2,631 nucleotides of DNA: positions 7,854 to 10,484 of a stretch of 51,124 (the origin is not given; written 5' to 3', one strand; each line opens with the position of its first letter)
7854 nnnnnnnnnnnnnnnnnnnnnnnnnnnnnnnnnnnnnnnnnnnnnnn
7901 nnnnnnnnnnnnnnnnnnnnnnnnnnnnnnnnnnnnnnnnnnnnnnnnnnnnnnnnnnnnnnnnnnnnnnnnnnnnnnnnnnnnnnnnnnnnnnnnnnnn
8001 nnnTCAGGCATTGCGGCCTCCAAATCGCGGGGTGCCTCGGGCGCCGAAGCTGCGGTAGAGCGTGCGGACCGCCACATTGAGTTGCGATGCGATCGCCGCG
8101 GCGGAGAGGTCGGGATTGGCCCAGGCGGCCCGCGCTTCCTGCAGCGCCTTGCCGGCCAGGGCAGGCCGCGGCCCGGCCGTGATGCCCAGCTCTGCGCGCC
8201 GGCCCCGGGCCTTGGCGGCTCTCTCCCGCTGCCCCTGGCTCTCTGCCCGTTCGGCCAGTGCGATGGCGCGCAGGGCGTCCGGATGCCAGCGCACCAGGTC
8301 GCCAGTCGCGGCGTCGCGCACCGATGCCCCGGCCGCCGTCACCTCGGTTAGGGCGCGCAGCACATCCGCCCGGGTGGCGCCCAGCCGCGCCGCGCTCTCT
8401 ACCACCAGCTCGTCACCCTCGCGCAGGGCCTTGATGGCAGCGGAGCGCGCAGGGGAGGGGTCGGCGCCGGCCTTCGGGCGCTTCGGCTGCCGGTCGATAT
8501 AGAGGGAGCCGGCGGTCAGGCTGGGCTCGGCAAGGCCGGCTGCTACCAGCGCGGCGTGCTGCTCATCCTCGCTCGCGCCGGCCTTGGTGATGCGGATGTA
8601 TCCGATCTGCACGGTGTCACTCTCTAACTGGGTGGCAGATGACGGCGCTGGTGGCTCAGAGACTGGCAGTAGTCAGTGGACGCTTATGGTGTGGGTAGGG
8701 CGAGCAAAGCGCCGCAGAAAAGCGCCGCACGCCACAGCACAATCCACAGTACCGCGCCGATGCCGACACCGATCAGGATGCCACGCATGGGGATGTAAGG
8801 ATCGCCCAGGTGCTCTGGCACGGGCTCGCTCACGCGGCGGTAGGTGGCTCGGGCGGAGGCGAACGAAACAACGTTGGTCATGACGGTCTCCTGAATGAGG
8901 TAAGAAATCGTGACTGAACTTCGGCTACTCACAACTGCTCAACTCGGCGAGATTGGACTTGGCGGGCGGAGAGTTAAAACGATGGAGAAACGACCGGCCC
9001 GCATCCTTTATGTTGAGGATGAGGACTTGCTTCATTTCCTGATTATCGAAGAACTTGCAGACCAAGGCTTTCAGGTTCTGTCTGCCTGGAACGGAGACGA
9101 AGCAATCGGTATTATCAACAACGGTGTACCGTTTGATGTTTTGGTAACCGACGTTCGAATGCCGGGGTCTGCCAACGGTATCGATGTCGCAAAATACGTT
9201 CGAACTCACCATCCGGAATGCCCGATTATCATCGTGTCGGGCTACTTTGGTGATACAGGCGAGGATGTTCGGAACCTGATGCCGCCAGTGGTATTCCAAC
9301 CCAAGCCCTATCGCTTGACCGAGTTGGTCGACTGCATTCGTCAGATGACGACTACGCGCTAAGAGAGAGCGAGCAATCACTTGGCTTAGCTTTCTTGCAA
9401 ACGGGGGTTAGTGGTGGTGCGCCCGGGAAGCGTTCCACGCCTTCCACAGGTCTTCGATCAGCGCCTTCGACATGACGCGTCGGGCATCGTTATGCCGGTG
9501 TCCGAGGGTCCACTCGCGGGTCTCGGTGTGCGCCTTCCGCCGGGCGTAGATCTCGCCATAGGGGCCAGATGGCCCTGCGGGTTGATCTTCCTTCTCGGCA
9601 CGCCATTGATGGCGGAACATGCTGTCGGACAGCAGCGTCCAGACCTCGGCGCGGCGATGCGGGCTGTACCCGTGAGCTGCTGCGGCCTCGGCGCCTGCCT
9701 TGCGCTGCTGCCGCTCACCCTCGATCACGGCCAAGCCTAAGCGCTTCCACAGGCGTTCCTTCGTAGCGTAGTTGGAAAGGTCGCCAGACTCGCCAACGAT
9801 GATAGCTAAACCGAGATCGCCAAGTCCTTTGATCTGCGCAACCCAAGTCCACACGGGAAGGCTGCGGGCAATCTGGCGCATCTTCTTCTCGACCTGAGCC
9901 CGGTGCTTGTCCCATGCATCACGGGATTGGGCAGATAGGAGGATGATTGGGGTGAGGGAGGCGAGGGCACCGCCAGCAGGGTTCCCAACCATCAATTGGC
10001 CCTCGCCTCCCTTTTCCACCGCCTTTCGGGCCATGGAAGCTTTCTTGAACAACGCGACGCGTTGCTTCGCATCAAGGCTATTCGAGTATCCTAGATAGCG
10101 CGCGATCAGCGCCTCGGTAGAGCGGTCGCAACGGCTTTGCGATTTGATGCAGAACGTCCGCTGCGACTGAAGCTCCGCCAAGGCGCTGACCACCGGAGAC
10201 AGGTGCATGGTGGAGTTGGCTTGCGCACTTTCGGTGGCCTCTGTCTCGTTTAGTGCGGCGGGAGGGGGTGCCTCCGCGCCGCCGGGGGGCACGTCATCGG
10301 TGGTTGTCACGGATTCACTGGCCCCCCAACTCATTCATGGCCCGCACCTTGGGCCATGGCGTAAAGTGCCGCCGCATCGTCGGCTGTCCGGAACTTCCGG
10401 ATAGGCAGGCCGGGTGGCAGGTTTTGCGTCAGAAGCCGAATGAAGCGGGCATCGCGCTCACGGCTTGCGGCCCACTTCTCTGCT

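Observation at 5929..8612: AT-rich island with a Ymh(TIGR02391)-like protein, a cytoplasmic trypsin-like protease and a degenerate recombinase: candidate undescribed defence/abortive-infection module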

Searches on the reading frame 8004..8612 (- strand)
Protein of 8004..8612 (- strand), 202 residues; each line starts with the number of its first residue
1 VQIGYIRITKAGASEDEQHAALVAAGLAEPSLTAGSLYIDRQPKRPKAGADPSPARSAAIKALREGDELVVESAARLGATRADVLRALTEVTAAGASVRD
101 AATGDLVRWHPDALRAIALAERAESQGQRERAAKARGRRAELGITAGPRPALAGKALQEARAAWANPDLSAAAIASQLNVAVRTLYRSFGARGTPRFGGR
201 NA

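Call 3: search_protein_families(library=pfam, proteins=[window:8004-8612:-], max_evalue=0.1)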
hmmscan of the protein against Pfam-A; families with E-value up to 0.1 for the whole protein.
window:8004-8612:- (202 aa): 3 families
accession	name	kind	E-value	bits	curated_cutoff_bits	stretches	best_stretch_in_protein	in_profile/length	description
PF00239.26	Resolvase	-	5.2e-08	33.5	23.3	1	3-138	2-138/145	Resolvase, N terminal domain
PF02796.21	HTH_7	-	0.0083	16.7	23.8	1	158-188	12-41/45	Helix-turn-helix domain of resolvase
PF00440.29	TetR_N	-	0.0092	16.2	24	1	169-190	17-38/47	Bacterial regulatory proteins, tetR family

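Call 4: search_protein_families(library=padloc, proteins=[window:8004-8612:-], max_evalue=0.1)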
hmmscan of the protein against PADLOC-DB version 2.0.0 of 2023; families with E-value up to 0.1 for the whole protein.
window:8004-8612:- (202 aa): 0 families

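Call 5: search_protein_families(library=ncbifam, proteins=[window:8004-8612:-], max_evalue=0.1)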
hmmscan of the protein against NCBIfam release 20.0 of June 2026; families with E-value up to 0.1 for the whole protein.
window:8004-8612:- (202 aa): 2 families
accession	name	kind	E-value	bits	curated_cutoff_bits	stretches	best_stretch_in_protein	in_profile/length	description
NF007243.0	PRK09685.1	equivalog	0.014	14.8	199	1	155-193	202-240/303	transcriptional regulator FeaR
NF041430.1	UrfF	equivalog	0.073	13.2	100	0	99-135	5-40/68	plasmid repression protein F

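Call 81: find_related_loci(query=window:8004-8612:-, collection=viral_contigs, flank=8000)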
Query window:8004-8612:- (202 aa) in viral_contigs; peptide patterns used: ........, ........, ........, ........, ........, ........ (x = any residue, [..] = any of these).
14 stretches matched a pattern, but none encodes a relative of the query by tblastn (E <= 1e-3).

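Call 83: find_homologous_proteins(query=window:8004-8612:-)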
Query window:8004-8612:- (202 aa): 33 proteins with E <= 0.001 among 8000 candidates.
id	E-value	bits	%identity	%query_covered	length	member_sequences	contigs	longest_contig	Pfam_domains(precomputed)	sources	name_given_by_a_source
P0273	2.3e-81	290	75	100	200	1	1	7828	PF00239.27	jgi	jgi:DNA invertase Pin-like site-specific DNA recombinase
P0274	9.4e-55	204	92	58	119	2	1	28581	-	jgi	jgi:hypothetical protein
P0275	4.7e-53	198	57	100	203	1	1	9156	-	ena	-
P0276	1.4e-52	197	58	98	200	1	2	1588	PF00239.27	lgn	-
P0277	1.1e-44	171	57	90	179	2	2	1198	-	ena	-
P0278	2.7e-37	147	48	98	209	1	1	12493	-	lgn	-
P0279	9.1e-36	142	47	98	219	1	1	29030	PF00239.27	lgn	-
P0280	1.9e-9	56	33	97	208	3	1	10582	PF00239.27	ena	-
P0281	3.3e-8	52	35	97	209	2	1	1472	PF00239.27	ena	-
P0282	6.2e-8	51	34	100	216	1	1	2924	PF00239.27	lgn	-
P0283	7.8e-8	51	35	97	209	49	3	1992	PF00239.27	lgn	-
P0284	4.6e-7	48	32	97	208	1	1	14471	PF00239.27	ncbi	-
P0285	1.0e-6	47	30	99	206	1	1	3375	PF00239.27,PF02796.22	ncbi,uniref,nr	ncbi:recombinase family protein [Methylobacterium sp. E-041]|uniref:recombinase family protein n=1 T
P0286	1.1e-6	47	33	100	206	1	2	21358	PF00239.27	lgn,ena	-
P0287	1.4e-6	47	34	100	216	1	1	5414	PF00239.27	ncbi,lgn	-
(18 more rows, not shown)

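Call 84: find_encoding_contigs(protein=P0274, flank=10000, max_places=2)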
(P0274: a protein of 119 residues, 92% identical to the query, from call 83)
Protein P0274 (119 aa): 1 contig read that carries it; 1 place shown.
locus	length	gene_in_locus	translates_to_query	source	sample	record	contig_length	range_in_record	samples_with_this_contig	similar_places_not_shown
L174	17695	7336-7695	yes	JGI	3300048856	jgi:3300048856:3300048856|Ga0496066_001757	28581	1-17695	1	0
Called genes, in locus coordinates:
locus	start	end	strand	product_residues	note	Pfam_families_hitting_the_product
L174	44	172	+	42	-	-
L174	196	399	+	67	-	-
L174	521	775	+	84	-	-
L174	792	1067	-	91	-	-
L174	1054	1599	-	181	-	PF05598:DUF772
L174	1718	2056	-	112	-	-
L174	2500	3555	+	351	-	PF20903:SPL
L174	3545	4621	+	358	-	PF20903:SPL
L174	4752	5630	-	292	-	PF00583:Acetyltransf_1, PF13673:Acetyltransf_10 (weak), PF13508:Acetyltransf_7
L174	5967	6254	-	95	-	-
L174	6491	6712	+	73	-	-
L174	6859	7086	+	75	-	-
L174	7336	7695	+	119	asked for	-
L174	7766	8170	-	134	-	PF06803:DUF1232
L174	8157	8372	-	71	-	-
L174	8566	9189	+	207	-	-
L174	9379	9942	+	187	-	PF05598:DUF772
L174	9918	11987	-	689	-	PF07536:HWE_HK (faint), PF01590:GAF, PF00360:PHY, PF07568:HisKA_2, PF13581:HATPase_c_2, PF02518:HATPase_c (weak)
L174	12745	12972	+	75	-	-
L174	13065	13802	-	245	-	PF00027:cNMP_binding, PF13545:HTH_Crp_2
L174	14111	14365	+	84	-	PF21834:DUF6894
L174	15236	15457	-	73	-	-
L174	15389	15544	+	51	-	-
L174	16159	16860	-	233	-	-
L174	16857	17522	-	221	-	PF10609:ParA (faint), PF01656:CbiA, PF09140:MipZ (weak), PF13614:AAA_31 (faint)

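Call 85: find_encoding_contigs(protein=P0273, flank=8000, max_places=2)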
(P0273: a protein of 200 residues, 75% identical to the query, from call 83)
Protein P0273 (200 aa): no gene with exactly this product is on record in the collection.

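Call 92: find_encoding_contigs(protein=P0279, flank=8000, max_places=1)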
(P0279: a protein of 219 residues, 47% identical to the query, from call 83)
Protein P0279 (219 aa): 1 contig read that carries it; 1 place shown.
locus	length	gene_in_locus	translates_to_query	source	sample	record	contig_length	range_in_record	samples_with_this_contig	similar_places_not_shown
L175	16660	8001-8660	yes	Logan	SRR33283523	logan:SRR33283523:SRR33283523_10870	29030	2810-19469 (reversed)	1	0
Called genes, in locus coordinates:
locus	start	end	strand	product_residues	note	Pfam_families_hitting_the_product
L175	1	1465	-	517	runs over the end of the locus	PF23127:DotM_C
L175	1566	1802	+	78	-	-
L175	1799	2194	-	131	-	-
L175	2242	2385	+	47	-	-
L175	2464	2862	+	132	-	-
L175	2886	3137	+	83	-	-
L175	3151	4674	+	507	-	-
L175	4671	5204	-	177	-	-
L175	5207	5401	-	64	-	-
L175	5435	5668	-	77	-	-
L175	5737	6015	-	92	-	-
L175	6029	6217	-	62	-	-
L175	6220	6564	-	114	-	-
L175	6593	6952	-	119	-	-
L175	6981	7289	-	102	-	-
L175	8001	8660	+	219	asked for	PF00239:Resolvase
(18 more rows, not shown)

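Call 93: find_encoding_contigs(protein=P0275, flank=8000, max_places=1)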
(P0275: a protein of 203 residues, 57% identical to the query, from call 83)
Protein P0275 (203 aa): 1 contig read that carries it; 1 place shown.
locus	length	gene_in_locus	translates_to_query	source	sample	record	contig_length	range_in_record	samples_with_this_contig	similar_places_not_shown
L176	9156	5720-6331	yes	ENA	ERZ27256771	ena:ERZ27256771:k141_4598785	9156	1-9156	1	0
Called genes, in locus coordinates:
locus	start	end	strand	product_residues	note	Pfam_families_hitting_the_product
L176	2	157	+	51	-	?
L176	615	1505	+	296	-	PF07484:Collar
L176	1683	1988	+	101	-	PF05106:Phage_holin_3_1 (weak)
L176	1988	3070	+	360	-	-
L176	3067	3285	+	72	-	-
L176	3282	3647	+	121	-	-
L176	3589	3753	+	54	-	-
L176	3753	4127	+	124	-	PF13539:Peptidase_M15_4 (faint)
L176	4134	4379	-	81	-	-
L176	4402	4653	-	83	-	-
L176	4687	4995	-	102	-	-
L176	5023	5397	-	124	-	-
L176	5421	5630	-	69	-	-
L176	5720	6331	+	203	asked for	-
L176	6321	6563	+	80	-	-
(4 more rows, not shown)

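Call 100: search_protein_families(library=phrogs, proteins=[window:8004-8612:-], max_evalue=0.01)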
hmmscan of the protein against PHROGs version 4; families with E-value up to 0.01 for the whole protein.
window:8004-8612:- (202 aa): 1 family
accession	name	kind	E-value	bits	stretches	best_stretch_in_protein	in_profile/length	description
phrog_125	-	DNA, RNA and nucleotide metabolism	3.5e-11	44.1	1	1-193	21-204/254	DNA invertase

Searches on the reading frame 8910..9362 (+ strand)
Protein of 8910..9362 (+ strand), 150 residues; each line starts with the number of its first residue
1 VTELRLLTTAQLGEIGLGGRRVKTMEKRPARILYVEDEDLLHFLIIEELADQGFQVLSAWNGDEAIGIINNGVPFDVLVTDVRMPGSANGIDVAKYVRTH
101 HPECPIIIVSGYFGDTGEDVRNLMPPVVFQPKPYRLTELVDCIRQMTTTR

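Call 3: search_protein_families(library=pfam, proteins=[window:8910-9362:+], max_evalue=0.1)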
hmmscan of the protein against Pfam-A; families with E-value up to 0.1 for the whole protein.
window:8910-9362:+ (150 aa): 2 families
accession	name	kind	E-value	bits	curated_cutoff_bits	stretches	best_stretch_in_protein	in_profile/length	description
PF00072.30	Response_reg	-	1.2e-14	54.9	30.2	1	32-112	1-79/111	Response regulator receiver domain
PF07530.16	PRE_C2HC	-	0.062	13.8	22.1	0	44-61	3-20/68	Associated with zinc fingers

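Call 4: search_protein_families(library=padloc, proteins=[window:8910-9362:+], max_evalue=0.1)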
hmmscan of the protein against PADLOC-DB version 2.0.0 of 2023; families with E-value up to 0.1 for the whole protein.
window:8910-9362:+ (150 aa): 2 families
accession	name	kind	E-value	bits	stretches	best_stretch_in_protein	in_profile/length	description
PDLC04725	PDC-M60B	-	0.012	13.4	0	89-113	77-101/158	-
PDLC00405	SduA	-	0.022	12.3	1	26-88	3-64/323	DUF4263 domain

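Call 5: search_protein_families(library=ncbifam, proteins=[window:8910-9362:+], max_evalue=0.1)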
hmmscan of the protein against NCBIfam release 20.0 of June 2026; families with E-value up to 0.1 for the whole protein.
window:8910-9362:+ (150 aa): 77 families (the best 25 are shown)
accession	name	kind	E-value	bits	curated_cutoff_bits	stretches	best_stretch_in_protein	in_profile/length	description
NF046026.1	HisKinCckACaul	equivalog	2.4e-15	55.7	1000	1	30-145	559-674/678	cell cycle histidine kinase CckA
NF010076.0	PRK13557.1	subfamily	3.5e-15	55.4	631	1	29-146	415-532/540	histidine kinase famiy protein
NF046022.1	RespRegCpdRBruc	equivalog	1.7e-14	53.9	180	1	30-147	2-117/120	cell cycle two-component system response regulator CpdR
NF046020.1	HisKinCckABruc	equivalog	2.5e-14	52.1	1000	1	30-146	750-866/868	cell cycle histidine kinase CckA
NF008469.0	PRK11361.1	equivalog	2e-11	43.3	714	1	30-113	5-86/461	acetoacetate metabolism transcriptional regulator AtoC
NF051870.1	NAssimRespRegNtrX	equivalog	6.2e-11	41.8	600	1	31-117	3-88/452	nitrogen assimilation response regulator NtrX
TIGR01818.1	ntrC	equivalog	1.1e-10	40.9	558.6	1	32-143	1-110/463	nitrogen regulation protein NR(I)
NF008199.0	PRK10955.1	equivalog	1.4e-10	41.5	341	1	31-145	3-113/232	envelope stress response regulator transcription factor CpxR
NF045505.1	RR_RssB_Pseudo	equivalog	3.9e-10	39.3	700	1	25-111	1-85/394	two-component system response regulator RssB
TIGR02154.1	PhoB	equivalog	1.1e-09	38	296.2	1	30-144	3-117/226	phosphate regulon transcriptional regulator PhoB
NF041945.1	LuxN_Vibrio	equivalog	1.1e-09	37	1550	1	23-126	715-816/839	quorum-sensing autoinducer 1 sensor kinase/phosphatase LuxN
NF007969.0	PRK10693.1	equivalog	1.8e-09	37.1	329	1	31-111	9-87/337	two-component system response regulator RssB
NF033120.0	vanR_FM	exception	2.2e-09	37.3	460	1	31-140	5-111/231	vancomycin resistance response regulator transcription factor, VanR-F/VanR-M family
NF052574.1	HisKinEspCMyxo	equivalog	4.9e-09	34.9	1200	1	24-111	660-747/785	serine histidine kinase EspC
NF007005.1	PRK09468.1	equivalog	1.7e-08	34.2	331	1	30-145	4-117/237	osmolarity response regulator transcription factor OmpR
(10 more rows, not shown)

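Call 100: search_protein_families(library=phrogs, proteins=[window:8910-9362:+], max_evalue=0.01)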
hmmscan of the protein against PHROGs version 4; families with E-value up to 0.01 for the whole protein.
window:8910-9362:+ (150 aa): 5 families
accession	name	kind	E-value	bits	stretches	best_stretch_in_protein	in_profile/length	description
phrog_5982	-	unknown function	6.8e-21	74.8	1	23-148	862-986/1030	-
phrog_731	-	unknown function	7.1e-14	52.7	1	30-112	2-82/227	-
phrog_20458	-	unknown function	7.4e-11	42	1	22-110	689-780/829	-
phrog_18358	-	unknown function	0.00012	21.3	1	30-114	672-755/904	-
phrog_8810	-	unknown function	0.00066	20.4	1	50-112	28-87/245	-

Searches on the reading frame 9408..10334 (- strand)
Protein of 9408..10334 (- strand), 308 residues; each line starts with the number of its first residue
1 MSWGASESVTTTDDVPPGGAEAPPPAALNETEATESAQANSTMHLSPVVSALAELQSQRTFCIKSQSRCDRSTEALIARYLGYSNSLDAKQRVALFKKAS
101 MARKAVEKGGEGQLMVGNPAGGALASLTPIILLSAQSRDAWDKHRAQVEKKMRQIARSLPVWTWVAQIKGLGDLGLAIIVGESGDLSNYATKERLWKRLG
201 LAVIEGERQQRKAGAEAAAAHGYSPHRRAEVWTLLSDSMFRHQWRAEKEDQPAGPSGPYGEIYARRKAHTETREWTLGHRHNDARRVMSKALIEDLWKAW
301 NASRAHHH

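Call 3: search_protein_families(library=pfam, proteins=[window:9408-10334:-], max_evalue=0.1)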
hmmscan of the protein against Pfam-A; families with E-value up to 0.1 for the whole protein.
window:9408-10334:- (308 aa): 1 family
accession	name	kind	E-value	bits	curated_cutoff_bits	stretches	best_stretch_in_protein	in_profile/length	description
PF02371.22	Transposase_20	-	0.014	16.2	21.3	1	165-205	4-44/87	Transposase IS116/IS110/IS902 family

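Call 64: search_protein_families(library=phrogs, proteins=[window:9408-10334:-], max_evalue=0.001)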
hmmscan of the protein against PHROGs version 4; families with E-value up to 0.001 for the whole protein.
window:9408-10334:- (308 aa): 1 family
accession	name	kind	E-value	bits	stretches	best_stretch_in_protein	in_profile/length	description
phrog_4285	-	integration and excision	1.1e-12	48.9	1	143-301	80-247/277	transposase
